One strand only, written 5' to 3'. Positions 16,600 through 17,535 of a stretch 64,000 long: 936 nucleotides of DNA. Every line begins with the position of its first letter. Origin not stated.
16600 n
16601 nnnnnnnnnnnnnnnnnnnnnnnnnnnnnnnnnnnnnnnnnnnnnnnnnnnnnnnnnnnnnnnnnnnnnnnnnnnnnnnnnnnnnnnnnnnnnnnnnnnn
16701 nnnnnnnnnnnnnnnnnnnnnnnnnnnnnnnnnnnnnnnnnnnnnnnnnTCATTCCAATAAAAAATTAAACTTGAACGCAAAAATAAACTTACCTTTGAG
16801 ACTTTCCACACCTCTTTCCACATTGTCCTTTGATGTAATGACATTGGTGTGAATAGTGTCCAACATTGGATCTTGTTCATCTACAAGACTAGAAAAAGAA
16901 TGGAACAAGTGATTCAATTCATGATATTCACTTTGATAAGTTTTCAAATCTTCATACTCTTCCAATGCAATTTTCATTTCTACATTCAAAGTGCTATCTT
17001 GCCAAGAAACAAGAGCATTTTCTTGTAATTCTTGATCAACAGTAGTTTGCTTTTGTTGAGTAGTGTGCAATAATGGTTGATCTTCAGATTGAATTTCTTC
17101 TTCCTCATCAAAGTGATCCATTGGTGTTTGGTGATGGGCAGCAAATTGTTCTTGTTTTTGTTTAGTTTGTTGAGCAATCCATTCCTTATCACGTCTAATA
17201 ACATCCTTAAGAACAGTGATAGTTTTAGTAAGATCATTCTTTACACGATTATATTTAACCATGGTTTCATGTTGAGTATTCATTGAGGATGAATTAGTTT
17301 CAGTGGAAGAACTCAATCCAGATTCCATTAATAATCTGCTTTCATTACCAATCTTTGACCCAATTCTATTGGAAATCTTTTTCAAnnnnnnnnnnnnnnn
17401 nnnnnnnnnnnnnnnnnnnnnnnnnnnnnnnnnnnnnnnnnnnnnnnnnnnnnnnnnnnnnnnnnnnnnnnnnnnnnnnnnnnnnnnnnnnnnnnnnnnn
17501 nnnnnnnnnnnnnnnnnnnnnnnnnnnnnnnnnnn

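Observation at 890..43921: Flagellar gene neighbourhood: two giant, nearly intronless axonemal dynein heavy chain genes flank an STPGR repeat gene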

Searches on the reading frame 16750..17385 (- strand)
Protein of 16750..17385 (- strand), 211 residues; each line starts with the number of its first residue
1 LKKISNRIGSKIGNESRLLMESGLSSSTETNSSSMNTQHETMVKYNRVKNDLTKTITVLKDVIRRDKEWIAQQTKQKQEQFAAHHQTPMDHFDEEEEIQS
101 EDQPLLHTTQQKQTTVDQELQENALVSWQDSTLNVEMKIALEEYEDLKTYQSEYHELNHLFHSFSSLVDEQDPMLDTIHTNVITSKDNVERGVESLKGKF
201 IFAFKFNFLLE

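Call 11: search_protein_families(library=pfam, proteins=[window:16750-17385:-], max_evalue=0.01)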
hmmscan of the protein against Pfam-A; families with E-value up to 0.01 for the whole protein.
window:16750-17385:- (211 aa): 1 family
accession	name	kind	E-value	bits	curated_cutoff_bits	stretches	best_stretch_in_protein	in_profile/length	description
PF05739.25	SNARE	-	0.0072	16.7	26.8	0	174-197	2-25/53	SNARE domain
